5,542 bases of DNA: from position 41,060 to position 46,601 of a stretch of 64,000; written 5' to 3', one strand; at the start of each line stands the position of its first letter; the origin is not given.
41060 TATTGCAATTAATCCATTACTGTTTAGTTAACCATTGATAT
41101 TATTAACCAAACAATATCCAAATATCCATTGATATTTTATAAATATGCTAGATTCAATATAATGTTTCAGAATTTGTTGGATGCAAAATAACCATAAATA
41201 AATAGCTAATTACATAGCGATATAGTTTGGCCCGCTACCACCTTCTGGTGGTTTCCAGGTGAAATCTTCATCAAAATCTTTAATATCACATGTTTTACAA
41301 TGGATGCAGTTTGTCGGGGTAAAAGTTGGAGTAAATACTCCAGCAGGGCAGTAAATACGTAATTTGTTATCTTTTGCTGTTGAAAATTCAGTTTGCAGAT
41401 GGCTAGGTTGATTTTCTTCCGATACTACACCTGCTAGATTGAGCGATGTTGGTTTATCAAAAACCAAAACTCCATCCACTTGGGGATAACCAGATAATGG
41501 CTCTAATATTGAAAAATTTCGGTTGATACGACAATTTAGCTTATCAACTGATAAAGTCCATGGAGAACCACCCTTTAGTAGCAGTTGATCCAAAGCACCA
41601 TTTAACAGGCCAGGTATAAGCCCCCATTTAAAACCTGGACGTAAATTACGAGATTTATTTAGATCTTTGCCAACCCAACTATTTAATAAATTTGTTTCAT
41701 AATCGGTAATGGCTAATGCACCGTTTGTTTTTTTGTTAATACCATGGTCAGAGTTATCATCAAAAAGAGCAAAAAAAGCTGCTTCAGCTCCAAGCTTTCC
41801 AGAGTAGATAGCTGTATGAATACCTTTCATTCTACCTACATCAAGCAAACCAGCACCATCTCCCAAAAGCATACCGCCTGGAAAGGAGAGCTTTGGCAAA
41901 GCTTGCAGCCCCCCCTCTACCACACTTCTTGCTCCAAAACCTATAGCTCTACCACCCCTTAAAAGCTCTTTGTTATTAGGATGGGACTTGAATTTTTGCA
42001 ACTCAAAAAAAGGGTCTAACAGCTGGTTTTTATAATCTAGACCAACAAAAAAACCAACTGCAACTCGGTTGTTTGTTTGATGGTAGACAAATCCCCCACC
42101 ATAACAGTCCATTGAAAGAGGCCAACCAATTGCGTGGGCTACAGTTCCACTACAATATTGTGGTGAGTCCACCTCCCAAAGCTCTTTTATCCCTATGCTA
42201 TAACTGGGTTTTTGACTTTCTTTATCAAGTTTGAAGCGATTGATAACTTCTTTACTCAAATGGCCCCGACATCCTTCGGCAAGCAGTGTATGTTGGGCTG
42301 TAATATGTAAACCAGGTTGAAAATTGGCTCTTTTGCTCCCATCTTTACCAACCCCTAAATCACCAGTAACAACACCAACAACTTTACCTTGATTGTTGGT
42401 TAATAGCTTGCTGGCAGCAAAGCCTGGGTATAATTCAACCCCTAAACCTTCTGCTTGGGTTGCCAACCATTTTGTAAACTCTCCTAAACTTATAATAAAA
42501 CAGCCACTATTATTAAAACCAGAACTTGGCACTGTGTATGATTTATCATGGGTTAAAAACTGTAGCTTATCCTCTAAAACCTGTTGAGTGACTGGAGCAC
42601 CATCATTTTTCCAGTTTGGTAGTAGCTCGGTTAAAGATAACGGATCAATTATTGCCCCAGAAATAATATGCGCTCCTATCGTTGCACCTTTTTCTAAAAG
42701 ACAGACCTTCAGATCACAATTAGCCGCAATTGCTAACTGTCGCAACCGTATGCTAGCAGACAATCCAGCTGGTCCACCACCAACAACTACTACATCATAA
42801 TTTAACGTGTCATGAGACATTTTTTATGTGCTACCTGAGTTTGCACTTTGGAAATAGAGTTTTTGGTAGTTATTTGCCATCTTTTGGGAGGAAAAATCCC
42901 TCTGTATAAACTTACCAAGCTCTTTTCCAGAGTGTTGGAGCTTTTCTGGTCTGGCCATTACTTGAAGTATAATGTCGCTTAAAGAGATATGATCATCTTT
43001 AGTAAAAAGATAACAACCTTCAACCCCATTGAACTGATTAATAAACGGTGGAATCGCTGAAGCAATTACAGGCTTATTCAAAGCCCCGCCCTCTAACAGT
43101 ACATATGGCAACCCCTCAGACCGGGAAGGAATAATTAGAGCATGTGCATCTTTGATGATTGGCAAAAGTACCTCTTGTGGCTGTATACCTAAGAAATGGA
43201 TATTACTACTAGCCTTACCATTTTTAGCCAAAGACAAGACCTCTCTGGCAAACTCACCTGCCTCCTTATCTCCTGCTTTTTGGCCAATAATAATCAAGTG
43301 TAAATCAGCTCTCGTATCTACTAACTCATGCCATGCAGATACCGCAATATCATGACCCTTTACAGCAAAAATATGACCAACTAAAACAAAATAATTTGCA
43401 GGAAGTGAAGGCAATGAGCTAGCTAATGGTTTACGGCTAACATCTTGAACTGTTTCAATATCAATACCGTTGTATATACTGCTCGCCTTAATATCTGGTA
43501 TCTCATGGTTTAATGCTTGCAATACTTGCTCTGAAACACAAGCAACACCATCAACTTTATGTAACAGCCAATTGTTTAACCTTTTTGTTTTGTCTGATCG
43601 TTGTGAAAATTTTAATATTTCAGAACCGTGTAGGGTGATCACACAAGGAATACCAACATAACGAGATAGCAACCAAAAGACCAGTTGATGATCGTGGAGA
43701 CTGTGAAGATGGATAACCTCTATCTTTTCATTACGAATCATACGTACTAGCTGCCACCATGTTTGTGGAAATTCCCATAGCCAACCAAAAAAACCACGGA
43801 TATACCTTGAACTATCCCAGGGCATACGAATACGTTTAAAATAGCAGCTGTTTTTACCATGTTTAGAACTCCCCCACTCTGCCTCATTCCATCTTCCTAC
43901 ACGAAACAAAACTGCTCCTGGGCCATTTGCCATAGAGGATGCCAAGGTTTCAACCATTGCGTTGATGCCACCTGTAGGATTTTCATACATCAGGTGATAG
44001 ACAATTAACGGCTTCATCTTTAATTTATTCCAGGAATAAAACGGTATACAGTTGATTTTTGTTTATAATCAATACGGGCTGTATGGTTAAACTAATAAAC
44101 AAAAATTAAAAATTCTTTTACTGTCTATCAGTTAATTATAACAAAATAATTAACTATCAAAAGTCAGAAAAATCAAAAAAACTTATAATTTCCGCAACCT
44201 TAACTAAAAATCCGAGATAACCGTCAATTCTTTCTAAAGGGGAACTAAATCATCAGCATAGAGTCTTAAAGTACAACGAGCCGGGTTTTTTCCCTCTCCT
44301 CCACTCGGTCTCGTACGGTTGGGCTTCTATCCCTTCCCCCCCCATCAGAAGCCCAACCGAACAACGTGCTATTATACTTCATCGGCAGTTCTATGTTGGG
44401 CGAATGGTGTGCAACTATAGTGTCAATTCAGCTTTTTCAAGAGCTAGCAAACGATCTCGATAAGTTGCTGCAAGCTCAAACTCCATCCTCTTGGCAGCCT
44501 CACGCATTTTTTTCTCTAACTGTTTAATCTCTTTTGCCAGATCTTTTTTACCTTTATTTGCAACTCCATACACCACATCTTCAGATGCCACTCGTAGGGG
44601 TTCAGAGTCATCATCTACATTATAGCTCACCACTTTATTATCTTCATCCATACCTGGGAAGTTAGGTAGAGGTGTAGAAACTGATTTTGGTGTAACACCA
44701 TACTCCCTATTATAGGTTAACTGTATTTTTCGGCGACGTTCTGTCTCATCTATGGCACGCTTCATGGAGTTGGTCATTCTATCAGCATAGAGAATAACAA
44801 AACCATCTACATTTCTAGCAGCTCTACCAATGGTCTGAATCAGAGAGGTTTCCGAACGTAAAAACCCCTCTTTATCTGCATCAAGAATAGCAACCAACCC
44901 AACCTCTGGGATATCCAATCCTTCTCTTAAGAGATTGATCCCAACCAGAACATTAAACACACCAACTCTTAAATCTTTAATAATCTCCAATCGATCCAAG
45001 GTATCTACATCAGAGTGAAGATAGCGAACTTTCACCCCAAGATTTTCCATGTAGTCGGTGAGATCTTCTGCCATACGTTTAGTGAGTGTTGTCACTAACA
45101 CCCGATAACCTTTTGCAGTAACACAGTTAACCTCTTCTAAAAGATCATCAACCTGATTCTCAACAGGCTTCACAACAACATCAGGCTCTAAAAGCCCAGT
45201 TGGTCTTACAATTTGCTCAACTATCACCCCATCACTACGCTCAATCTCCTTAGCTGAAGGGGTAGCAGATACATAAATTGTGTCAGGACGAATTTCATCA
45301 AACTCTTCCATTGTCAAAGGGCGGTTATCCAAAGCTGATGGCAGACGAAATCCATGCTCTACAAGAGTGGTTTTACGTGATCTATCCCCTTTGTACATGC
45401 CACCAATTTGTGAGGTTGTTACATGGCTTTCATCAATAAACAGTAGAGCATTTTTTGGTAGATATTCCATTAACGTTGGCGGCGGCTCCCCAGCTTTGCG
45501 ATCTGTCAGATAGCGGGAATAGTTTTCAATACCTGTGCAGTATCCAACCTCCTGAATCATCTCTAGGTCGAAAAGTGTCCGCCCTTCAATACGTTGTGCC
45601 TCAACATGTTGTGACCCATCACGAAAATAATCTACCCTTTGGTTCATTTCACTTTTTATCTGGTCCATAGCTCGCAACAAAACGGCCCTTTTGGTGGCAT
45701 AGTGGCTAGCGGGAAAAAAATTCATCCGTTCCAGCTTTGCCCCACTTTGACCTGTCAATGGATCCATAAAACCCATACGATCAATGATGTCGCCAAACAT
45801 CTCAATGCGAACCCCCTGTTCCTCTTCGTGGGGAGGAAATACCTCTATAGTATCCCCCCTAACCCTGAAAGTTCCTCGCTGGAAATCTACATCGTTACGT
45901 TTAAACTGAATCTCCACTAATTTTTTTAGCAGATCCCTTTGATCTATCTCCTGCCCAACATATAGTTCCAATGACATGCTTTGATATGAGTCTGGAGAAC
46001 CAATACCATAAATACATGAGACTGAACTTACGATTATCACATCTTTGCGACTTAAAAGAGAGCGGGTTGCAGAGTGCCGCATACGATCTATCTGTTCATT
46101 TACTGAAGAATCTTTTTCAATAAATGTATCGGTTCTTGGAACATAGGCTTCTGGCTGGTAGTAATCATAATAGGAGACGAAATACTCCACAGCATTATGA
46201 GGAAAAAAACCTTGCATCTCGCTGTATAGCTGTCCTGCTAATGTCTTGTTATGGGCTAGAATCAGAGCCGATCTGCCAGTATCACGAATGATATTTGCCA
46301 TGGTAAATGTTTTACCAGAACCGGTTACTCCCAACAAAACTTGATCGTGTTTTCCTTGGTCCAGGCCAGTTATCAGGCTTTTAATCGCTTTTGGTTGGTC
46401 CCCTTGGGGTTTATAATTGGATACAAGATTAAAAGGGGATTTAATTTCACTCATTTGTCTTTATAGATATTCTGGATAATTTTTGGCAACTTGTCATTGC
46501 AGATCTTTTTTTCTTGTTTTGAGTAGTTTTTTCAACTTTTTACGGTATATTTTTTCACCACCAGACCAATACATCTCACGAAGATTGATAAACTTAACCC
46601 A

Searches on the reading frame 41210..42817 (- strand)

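Call 11: search_protein_families(library=pfam, proteins=[window:41210-42817:-], max_evalue=0.001)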
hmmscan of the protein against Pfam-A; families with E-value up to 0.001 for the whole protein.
window:41210-42817:- (535 aa): 7 families
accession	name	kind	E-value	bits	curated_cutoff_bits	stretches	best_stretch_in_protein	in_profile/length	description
PF21162.3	ETFQO_UQ-bd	-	4.2e-33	114.2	27.7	1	206-299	1-96/96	ETF-QO, ubiquinone-binding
PF05187.19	Fer4_ETF_QO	-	4.3e-18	65.8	24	1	449-532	1-103/104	Electron transfer flavoprotein-ubiquinone oxidoreductase, 4Fe-4S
PF00890.30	FAD_binding_2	-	1.5e-08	34.7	20.4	1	8-51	1-38/414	FAD binding domain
PF01266.30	DAO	-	9.8e-08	32.3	27.9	0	8-49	1-36/353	FAD dependent oxidoreductase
PF01946.23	Thi4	-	1.4e-06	28.2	26.2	1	5-54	16-60/235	Thi4 family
PF13450.12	NAD_binding_8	-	8.5e-06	26.4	21.9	1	11-54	1-38/68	NAD(P)-binding Rossmann-like domain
PF07992.20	Pyr_redox_2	-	2.5e-05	24.3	26.1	1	7-46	1-34/291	Pyridine nucleotide-disulphide oxidoreductase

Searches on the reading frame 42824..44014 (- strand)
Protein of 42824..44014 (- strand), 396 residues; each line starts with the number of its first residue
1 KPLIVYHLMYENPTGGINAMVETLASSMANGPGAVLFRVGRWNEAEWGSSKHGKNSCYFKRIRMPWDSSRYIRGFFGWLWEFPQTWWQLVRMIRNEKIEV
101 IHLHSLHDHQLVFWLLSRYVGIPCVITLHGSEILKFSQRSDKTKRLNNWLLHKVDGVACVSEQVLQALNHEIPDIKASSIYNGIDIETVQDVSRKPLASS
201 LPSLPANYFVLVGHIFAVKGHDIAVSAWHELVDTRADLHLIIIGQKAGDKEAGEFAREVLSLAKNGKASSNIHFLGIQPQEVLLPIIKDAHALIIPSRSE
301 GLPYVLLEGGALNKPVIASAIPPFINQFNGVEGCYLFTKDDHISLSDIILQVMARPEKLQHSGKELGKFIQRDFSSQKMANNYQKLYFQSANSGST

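Call 11: search_protein_families(library=pfam, proteins=[window:42824-44014:-], max_evalue=0.001)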
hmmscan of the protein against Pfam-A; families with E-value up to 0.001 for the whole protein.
window:42824-44014:- (396 aa): 6 families
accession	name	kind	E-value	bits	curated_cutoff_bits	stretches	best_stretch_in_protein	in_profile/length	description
PF00534.26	Glycos_transf_1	-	1e-20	74.4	26.4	1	206-362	15-165/172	Glycosyl transferases group 1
PF13692.12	Glyco_trans_1_4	-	4.3e-18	66.4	27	1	208-353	3-140/142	Glycosyl transferases group 1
PF13439.12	Glyco_transf_4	-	1.1e-17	65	28.5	1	76-187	51-169/170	Glycosyltransferase Family 4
PF13579.12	Glyco_trans_4_4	-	3.1e-10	41.1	29.7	1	60-168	43-142/158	Glycosyl transferase 4-like domain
PF20706.3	GT4-conflict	-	7.4e-08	32.2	26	1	141-319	134-311/385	Family 4 Glycosyltransferase in conflict systems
PF13477.12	Glyco_trans_4_2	-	1e-07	32.6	23.4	1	88-161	65-139/139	Glycosyl transferase 4-like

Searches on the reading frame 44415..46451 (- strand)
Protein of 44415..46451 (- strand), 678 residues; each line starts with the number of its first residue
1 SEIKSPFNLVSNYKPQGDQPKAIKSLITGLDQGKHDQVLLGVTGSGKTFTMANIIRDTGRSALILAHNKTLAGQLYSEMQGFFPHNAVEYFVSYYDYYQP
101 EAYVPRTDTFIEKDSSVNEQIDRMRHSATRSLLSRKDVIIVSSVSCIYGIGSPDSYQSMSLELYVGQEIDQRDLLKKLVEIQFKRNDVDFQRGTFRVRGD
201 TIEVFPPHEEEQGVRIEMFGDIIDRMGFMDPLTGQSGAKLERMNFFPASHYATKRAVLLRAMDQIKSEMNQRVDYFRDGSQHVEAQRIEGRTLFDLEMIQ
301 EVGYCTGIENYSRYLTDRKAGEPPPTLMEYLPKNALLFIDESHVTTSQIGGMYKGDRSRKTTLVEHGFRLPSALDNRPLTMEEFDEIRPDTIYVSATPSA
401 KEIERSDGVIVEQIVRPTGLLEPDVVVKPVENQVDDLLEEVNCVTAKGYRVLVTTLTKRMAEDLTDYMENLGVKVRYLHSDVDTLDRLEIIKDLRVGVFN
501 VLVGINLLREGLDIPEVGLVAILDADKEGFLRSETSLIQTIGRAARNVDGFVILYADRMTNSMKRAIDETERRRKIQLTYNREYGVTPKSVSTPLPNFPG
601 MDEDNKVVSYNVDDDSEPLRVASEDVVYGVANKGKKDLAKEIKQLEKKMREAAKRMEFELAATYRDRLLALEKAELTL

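Call 11: search_protein_families(library=pfam, proteins=[window:44415-46451:-], max_evalue=0.001)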
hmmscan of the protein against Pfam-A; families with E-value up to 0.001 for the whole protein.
window:44415-46451:- (678 aa): 7 families
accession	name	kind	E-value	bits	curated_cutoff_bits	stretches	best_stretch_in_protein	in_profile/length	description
PF17757.6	UvrB_inter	-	5.4e-32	110.2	22.9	1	161-251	1-91/91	UvrB interaction domain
PF12344.14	UvrB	-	4e-20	71.8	27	1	554-592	1-39/43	Ultra-violet resistance protein B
PF00271.37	Helicase_C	-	1.3e-19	70.9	23.5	1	436-547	5-109/110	Helicase conserved C-terminal domain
PF04851.21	ResIII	-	1e-10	42.2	22.5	1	14-94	3-84/164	Type III restriction enzyme, res subunit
PF02151.25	UVR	-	7.8e-09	35.5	21.5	1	640-673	2-35/36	UvrB/uvrC motif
PF00270.35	DEAD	-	6.5e-07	29.7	26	1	19-87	4-73/167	DEAD/DEAH box helicase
PF13604.12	AAA_30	-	0.00044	20.5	27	0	19-79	6-66/191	AAA domain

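Call 65: find_homologous_proteins(query=window:44415-46451:-, max_evalue=1e-50)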
Query window:44415-46451:- (678 aa): 8000 proteins with E <= 1e-50 among 8000 candidates; the best 120 are listed.
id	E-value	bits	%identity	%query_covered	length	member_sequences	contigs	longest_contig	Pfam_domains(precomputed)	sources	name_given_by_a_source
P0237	0.0e+0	1505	100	100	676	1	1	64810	PF00270.36,PF02151.26,PF17757.7,PF00271.38,PF27431.1,PF04851.22,PF12344.15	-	-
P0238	0.0e+0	1362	89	100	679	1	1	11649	PF00270.36,PF02151.26,PF17757.7,PF00271.38,PF27431.1,PF04851.22,PF12344.15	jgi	jgi:excinuclease ABC subunit B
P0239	0.0e+0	1353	89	100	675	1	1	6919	PF00270.36,PF02151.26,PF17757.7,PF00271.38,PF27431.1,PF04851.22,PF12344.15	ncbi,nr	ncbi:MAG: excinuclease ABC subunit UvrB [Magnetococcales bacterium]|nr:excinuclease ABC subunit UvrB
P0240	0.0e+0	1317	87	99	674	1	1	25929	PF00270.36,PF02151.26,PF17757.7,PF00271.38,PF27431.1,PF04851.22,PF12344.15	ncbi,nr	ncbi:MAG: excinuclease ABC subunit UvrB [Magnetococcales bacterium]|nr:excinuclease ABC subunit UvrB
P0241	0.0e+0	1268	83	99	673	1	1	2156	PF00270.36,PF02151.26,PF17757.7,PF00271.38,PF27431.1,PF04851.22,PF12344.15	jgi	jgi:excinuclease ABC subunit B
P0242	0.0e+0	1266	83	100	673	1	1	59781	PF00270.36,PF02151.26,PF17757.7,PF00271.38,PF27431.1,PF04851.22,PF12344.15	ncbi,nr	ncbi:MAG: excinuclease ABC subunit UvrB [Magnetococcales bacterium]|nr:excinuclease ABC subunit UvrB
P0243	0.0e+0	1256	84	98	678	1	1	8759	PF02151.26,PF17757.7,PF00271.38,PF27431.1,PF04851.22,PF12344.15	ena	-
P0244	0.0e+0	1239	83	99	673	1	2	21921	PF00270.36,PF02151.26,PF17757.7,PF00271.38,PF27431.1,PF04851.22,PF12344.15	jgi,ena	jgi:excinuclease ABC subunit B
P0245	0.0e+0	1207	80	99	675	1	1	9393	PF02151.26,PF17757.7,PF00271.38,PF27431.1,PF04851.22,PF12344.15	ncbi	-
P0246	0.0e+0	1197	80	98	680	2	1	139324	PF00270.36,PF02151.26,PF17757.7,PF00271.38,PF27431.1,PF04851.22,PF12344.15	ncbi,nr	ncbi:MAG: excinuclease ABC subunit UvrB [Magnetococcales bacterium]|nr:excinuclease ABC subunit UvrB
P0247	0.0e+0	1186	79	99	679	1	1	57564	PF00270.36,PF02151.26,PF17757.7,PF00271.38,PF27431.1,PF04851.22,PF12344.15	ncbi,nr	ncbi:MAG: excinuclease ABC subunit UvrB [Magnetococcales bacterium]|nr:excinuclease ABC subunit UvrB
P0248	0.0e+0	1039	70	99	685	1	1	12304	PF02151.26,PF17757.7,PF00271.38,PF27431.1,PF04851.22,PF12344.15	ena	-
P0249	0.0e+0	1035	69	99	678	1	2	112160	PF02151.26,PF17757.7,PF00271.38,PF27431.1,PF04851.22,PF12344.15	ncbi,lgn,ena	-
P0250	0.0e+0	1035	69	99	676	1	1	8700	PF00270.36,PF02151.26,PF17757.7,PF00271.38,PF27431.1,PF04851.22,PF12344.15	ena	-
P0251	0.0e+0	1032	67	99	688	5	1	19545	PF00270.36,PF02151.26,PF17757.7,PF00271.38,PF27431.1,PF04851.22,PF12344.15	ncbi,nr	ncbi:MAG: excinuclease ABC subunit UvrB [Magnetococcales bacterium]|nr:excinuclease ABC subunit UvrB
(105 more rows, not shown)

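Call 66: find_encoding_contigs(protein=P0240, flank=10000, max_places=2)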
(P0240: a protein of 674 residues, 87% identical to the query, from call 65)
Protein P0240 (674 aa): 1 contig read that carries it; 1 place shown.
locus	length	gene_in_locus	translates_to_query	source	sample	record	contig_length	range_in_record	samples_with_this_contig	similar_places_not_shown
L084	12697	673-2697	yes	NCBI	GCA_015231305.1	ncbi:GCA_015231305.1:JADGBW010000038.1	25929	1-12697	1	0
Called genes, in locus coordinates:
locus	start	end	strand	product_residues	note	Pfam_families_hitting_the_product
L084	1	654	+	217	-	?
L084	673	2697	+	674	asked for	PF00270:DEAD (faint), PF04851:ResIII, PF17757:UvrB_inter, PF27431:UvrB_3rd, PF00271:Helicase_C, PF12344:UvrB, PF02151:UVR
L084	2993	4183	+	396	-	PF13439:Glyco_transf_4, PF13579:Glyco_trans_4_4, PF13477:Glyco_trans_4_2, PF20706:GT4-conflict (weak), PF00534:Glycos_transf_1, PF13692:Glyco_trans_1_4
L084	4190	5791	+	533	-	PF00890:FAD_binding_2 (faint), PF01266:DAO (weak), PF01946:Thi4 (faint), PF07992:Pyr_redox_2 (weak), PF13450:NAD_binding_8 (weak), PF21162:ETFQO_UQ-bd, PF05187:Fer4_ETF_QO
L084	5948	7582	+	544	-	PF00515:TPR_1 (faint), PF07719:TPR_2 (faint), PF13181:TPR_8 (faint), PF24885:TPR_NPHP3 (weak), PF13424:TPR_12, PF24885:TPR_NPHP3 (weak), PF13424:TPR_12, PF24885:TPR_NPHP3 (weak), +4 more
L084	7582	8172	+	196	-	-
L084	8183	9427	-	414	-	PF05147:LANC_like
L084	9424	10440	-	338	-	PF17914:HopA1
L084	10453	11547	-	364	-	PF01636:APH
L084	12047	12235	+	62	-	-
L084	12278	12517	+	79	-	-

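Call 67: find_encoding_contigs(protein=P0242, flank=10000, max_places=2)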
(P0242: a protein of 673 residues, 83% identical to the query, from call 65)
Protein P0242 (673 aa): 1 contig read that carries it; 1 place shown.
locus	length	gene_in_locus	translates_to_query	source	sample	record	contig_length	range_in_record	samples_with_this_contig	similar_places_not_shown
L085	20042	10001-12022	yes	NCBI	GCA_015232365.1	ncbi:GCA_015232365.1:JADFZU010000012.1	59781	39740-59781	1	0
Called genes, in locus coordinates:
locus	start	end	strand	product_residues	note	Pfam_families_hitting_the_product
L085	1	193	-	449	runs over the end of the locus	PF07690:MFS_1, PF13000:Acatn, PF07690:MFS_1 (weak)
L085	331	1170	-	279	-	PF00589:Phage_integrase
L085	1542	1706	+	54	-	-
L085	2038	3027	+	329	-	PF01551:Peptidase_M23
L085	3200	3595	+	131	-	-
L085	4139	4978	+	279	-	PF03781:FGE-sulfatase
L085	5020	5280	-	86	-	-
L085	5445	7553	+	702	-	PF01553:Acyltransferase, PF00501:AMP-binding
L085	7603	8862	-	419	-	PF00149:Metallophos (weak)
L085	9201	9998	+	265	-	PF00149:Metallophos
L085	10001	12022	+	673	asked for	PF00270:DEAD (faint), PF04851:ResIII, PF17757:UvrB_inter, PF27431:UvrB_3rd, PF00271:Helicase_C, PF12344:UvrB, PF02151:UVR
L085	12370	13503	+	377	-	-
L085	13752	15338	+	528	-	PF00890:FAD_binding_2 (faint), PF01266:DAO (faint), PF01946:Thi4 (faint), PF07992:Pyr_redox_2 (faint), PF13450:NAD_binding_8 (weak), PF21162:ETFQO_UQ-bd, PF05187:Fer4_ETF_QO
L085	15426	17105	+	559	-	PF00515:TPR_1 (faint), PF07719:TPR_2 (faint), PF13424:TPR_12, PF24885:TPR_NPHP3 (weak), PF17874:TPR_MalT (weak), PF13424:TPR_12, PF24885:TPR_NPHP3, PF13424:TPR_12, +6 more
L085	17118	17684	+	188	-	-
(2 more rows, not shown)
